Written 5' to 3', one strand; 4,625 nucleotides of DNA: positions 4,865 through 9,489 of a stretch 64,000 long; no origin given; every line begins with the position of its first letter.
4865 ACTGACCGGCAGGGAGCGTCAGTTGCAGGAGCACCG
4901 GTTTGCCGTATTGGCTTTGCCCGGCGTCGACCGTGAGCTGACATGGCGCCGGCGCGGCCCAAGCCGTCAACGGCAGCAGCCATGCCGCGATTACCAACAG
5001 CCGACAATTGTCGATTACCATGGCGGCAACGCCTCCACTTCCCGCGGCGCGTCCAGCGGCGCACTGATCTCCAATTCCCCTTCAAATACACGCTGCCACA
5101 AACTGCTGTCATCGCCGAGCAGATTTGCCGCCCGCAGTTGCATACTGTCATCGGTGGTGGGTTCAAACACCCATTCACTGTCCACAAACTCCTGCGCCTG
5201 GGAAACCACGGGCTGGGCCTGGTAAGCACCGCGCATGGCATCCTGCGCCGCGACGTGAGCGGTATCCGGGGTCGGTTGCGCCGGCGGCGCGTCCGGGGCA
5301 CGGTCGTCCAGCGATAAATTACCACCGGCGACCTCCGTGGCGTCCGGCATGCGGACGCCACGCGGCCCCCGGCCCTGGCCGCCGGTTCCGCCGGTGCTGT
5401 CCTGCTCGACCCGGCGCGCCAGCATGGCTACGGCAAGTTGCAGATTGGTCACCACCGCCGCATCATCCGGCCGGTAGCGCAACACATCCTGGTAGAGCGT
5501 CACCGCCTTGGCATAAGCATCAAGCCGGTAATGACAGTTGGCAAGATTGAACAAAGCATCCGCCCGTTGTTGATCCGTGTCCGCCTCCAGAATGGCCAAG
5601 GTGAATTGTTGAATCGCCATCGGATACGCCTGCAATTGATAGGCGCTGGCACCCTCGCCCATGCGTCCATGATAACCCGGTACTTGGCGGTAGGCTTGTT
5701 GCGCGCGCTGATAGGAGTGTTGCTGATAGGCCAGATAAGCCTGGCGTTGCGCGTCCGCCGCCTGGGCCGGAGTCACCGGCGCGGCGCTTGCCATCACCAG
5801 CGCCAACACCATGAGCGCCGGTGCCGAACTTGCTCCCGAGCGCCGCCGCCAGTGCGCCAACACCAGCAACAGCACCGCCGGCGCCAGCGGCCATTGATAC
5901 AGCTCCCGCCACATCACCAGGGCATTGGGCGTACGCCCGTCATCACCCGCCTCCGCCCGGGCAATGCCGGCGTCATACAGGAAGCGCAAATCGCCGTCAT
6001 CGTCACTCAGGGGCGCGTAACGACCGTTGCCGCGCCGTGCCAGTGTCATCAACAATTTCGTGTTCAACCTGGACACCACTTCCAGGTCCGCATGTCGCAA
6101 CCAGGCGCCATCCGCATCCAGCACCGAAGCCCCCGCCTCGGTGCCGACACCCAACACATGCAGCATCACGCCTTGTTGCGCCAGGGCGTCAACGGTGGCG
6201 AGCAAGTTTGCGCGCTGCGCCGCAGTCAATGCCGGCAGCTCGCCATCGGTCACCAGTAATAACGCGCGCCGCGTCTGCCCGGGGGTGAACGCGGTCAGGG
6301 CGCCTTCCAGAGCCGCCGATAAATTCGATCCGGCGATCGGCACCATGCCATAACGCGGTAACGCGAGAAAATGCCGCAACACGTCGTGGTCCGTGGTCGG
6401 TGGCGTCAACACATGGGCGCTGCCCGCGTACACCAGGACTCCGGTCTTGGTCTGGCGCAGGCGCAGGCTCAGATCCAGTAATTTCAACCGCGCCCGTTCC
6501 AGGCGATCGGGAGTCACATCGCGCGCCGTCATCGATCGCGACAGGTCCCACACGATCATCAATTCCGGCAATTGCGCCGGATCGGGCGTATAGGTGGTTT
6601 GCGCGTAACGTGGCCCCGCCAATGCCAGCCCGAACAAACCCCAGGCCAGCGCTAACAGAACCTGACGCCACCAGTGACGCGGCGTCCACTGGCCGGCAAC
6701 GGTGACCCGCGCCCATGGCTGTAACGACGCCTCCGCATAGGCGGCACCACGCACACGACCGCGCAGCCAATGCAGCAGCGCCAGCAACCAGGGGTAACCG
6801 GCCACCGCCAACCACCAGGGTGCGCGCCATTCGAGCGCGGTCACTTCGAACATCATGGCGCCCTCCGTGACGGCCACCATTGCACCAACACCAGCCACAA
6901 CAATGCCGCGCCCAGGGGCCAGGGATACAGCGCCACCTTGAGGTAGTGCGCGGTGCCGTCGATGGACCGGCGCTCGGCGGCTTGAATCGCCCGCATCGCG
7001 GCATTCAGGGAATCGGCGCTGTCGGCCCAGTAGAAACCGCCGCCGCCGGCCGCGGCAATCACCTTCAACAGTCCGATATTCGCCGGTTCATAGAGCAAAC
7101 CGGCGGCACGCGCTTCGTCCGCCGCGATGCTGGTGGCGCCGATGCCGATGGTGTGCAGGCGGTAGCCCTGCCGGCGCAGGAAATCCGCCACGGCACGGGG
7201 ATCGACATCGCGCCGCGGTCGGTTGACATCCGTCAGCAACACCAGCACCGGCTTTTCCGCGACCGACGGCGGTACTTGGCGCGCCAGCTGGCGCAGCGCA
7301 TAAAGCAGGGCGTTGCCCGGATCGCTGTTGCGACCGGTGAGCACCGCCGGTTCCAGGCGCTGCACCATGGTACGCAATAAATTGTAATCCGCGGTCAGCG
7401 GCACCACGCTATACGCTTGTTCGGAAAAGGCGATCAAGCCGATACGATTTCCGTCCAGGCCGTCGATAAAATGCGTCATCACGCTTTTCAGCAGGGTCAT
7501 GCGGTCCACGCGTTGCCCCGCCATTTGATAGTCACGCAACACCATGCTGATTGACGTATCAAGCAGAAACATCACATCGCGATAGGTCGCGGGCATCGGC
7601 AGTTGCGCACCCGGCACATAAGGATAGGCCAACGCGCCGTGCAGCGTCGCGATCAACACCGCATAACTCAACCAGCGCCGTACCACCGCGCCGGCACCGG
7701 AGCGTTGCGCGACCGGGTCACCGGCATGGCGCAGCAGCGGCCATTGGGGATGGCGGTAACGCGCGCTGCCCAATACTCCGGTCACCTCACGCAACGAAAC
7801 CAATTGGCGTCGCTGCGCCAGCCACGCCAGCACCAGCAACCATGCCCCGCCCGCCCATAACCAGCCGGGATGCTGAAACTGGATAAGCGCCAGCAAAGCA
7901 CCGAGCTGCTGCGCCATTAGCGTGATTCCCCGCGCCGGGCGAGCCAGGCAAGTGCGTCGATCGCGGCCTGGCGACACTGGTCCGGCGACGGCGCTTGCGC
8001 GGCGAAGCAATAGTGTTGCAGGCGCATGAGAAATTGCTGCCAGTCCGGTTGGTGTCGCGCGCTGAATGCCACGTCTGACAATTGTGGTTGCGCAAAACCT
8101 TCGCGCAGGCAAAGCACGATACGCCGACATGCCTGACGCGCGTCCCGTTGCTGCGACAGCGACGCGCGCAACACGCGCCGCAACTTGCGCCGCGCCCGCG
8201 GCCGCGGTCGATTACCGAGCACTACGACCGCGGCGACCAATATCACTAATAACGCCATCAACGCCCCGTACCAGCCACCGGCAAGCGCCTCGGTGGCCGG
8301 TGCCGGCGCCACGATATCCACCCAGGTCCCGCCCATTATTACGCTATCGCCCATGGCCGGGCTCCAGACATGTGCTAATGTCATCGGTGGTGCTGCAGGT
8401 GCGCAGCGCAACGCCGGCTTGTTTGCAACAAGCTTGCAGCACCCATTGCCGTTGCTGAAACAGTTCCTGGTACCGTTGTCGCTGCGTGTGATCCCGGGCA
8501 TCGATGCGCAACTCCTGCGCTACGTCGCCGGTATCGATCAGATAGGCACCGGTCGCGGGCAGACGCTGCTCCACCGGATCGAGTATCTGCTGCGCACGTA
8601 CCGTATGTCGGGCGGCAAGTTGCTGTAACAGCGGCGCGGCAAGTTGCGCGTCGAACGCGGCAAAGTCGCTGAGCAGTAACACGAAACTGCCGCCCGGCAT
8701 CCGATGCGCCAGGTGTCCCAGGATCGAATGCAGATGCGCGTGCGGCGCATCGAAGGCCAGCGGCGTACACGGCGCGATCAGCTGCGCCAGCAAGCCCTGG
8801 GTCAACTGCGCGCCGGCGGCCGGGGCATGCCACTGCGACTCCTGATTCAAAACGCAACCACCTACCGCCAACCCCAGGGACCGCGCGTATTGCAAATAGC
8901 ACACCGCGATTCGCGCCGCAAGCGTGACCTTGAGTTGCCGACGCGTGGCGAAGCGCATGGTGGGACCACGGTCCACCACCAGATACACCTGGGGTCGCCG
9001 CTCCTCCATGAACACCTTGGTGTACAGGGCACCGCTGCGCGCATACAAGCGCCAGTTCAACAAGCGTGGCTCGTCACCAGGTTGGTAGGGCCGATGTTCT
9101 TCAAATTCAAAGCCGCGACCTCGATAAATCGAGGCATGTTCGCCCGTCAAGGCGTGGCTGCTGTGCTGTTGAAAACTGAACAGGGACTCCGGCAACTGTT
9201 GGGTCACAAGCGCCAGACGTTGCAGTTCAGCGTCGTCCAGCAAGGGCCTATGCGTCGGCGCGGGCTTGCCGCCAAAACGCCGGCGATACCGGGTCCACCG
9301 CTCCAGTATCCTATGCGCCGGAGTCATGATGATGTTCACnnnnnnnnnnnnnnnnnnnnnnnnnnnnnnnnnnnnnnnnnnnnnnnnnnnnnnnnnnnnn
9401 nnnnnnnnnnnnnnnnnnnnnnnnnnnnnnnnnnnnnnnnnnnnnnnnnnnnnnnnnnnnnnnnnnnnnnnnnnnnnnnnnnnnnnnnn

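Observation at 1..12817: Bat-type MoxR/VWA operon flanked by two class III nucleotide cyclases, one a zinc-ribbon-STAND-TPR giant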

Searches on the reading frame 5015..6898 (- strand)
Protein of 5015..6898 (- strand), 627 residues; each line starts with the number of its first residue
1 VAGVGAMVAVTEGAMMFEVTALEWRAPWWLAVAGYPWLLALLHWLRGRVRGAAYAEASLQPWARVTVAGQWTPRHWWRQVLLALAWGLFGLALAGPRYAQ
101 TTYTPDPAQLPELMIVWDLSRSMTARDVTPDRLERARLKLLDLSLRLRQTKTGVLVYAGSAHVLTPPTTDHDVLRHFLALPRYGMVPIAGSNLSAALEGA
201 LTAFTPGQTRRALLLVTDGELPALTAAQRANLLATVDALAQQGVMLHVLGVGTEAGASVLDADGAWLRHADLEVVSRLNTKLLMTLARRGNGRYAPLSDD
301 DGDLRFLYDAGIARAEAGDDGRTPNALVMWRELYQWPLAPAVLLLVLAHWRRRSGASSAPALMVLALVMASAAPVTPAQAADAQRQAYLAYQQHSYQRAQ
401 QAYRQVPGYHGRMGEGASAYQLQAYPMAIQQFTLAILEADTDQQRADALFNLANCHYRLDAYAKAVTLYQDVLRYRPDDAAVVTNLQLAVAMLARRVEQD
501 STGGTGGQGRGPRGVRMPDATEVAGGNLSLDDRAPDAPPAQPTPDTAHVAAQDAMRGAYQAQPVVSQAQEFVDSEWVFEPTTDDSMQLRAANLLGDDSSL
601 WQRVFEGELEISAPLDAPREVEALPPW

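Call 7: search_protein_families(library=pfam, proteins=[window:5015-6898:-], max_evalue=0.01)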
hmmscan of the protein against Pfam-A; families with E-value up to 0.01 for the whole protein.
window:5015-6898:- (627 aa): 9 families
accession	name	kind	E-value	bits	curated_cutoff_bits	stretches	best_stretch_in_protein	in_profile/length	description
PF13519.12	VWA_2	-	8.4e-14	52.5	27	1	113-220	1-107/107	von Willebrand factor type A domain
PF07719.23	TPR_2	-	1.9e-05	24.9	27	1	446-479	1-34/34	Tetratricopeptide repeat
PF00515.34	TPR_1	-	4.6e-05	23.5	27.8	1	446-479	1-34/34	Tetratricopeptide repeat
PF00092.34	VWA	-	0.00011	23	23.8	1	113-254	2-142/174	von Willebrand factor type A domain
PF13174.12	TPR_6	-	0.00047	21.1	26.3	1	447-478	1-32/33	Tetratricopeptide repeat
PF13432.12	TPR_16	-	0.0012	19.7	32.7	1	417-479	5-64/65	Tetratricopeptide repeat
PF13424.12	TPR_12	-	0.0014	19.3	30.1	1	429-476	23-75/77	Tetratricopeptide repeat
PF14559.12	TPR_19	-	0.0015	19.3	25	1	440-482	19-61/68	Tetratricopeptide repeat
PF13768.12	VWA_3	-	0.0056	17.2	27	0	188-260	75-142/155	von Willebrand factor type A domain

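Call 29: search_protein_families(library=ncbifam, proteins=[window:5015-6856:-], max_evalue=0.001)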
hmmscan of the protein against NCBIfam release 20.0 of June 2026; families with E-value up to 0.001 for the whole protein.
window:5015-6856:- (613 aa): 5 families
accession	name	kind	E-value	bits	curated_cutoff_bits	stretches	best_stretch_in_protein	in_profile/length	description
NF047506.1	VWA_BatB_Lepto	exception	3.9e-14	52.5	350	1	98-293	87-286/324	VWA domain-containing protein BatB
NF010238.0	PRK13685.1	subfamily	1.9e-12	46.9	432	1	9-242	13-249/335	hypothetical protein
NF047508.1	VWA_BatA_Lepto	exception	2.6e-08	33.3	380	1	61-241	54-232/315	VWA domain-containing protein BatA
NF047507.1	TPR_BatC_Lepto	exception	8.4e-07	28.7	175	1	375-473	33-137/214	TPR repeat-containing protein BatC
TIGR02795.1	tol_pal_ybgF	equivalog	0.00016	22.3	90.1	0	402-467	46-111/119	tol-pal system protein YbgF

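Call 30: search_protein_families(library=padloc, proteins=[window:5015-6856:-], max_evalue=0.001)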
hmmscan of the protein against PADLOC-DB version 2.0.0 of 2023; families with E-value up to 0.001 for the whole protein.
window:5015-6856:- (613 aa): 0 families

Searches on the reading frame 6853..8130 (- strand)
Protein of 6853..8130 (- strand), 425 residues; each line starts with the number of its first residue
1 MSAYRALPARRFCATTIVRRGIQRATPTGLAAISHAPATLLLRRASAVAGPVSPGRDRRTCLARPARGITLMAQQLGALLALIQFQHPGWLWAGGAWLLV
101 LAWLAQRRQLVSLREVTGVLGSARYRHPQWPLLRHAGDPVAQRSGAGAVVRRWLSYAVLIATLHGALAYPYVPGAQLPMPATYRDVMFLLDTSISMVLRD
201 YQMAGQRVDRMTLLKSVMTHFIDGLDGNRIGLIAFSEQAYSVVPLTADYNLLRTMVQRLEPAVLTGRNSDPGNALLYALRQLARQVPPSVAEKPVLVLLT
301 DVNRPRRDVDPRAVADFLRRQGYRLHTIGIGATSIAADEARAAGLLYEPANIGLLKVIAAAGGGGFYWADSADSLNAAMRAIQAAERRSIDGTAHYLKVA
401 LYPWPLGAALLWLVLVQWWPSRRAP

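Call 7: search_protein_families(library=pfam, proteins=[window:6853-8130:-], max_evalue=0.01)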
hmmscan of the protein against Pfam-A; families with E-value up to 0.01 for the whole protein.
window:6853-8130:- (425 aa): 3 families
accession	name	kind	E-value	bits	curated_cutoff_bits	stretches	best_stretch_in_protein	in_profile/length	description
PF00092.34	VWA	-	1e-14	55.6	23.8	1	185-333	1-142/174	von Willebrand factor type A domain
PF13519.12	VWA_2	-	2.5e-14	54.2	27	1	186-301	1-105/107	von Willebrand factor type A domain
PF01882.25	DUF58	-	0.0012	18.5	23.4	1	185-285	37-130/216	Protein of unknown function DUF58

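Call 29: search_protein_families(library=ncbifam, proteins=[window:6853-7917:-], max_evalue=0.001)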
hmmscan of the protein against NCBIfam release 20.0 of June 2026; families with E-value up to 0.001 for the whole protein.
window:6853-7917:- (354 aa): 4 families
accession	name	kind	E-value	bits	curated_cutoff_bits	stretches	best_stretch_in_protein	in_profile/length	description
NF047508.1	VWA_BatA_Lepto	exception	5.6e-18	65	380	1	107-344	83-302/315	VWA domain-containing protein BatA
NF047506.1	VWA_BatB_Lepto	exception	1.5e-11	44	350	1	114-209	87-177/324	VWA domain-containing protein BatB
TIGR03436.1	acidobact_VWFA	subfamily_domain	3.7e-08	33.2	81.25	1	139-316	82-283/324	VWA domain-containing protein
NF010238.0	PRK13685.1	subfamily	2.4e-06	26.9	432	1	101-313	85-296/335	hypothetical protein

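Call 30: search_protein_families(library=padloc, proteins=[window:6853-7917:-], max_evalue=0.001)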
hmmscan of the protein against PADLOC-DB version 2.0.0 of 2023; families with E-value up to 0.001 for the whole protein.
window:6853-7917:- (354 aa): 0 families

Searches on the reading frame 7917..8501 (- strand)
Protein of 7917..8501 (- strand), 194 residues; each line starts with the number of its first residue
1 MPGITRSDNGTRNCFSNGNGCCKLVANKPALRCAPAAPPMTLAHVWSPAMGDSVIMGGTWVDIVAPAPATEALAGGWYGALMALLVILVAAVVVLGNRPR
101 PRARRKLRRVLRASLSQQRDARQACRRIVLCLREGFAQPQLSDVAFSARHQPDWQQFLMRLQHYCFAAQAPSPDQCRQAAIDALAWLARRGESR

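Call 7: search_protein_families(library=pfam, proteins=[window:7917-8501:-], max_evalue=0.01)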
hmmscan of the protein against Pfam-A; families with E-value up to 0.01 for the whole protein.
window:7917-8501:- (194 aa): 1 family
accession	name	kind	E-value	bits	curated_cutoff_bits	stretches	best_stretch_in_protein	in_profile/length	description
PF14316.11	DUF4381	-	9.3e-06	26.5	27.2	1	62-162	5-105/145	Domain of unknown function (DUF4381)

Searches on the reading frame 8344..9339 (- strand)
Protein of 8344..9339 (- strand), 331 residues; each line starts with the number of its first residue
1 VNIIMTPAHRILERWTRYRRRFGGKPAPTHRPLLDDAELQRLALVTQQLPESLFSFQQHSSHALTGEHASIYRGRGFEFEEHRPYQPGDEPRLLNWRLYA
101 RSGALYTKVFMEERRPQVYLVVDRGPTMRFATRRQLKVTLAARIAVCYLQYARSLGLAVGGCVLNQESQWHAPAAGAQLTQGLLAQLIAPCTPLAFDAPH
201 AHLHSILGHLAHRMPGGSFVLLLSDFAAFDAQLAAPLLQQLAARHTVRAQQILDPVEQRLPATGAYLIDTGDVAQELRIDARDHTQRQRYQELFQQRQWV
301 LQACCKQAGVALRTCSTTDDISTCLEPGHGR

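Call 7: search_protein_families(library=pfam, proteins=[window:8344-9339:-], max_evalue=0.01)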
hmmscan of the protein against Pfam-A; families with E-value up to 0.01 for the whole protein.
window:8344-9339:- (331 aa): 1 family
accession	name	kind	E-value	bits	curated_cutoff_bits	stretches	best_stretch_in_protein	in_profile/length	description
PF01882.25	DUF58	-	9.1e-34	117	23.4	1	81-297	1-213/216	Protein of unknown function DUF58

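Call 29: search_protein_families(library=ncbifam, proteins=[window:8344-9339:-], max_evalue=0.001)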
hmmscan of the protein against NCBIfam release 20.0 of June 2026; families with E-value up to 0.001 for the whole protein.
window:8344-9339:- (331 aa): 0 families

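Call 30: search_protein_families(library=padloc, proteins=[window:8344-9339:-], max_evalue=0.001)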
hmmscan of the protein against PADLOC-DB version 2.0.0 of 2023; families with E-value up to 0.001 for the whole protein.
window:8344-9339:- (331 aa): 0 families
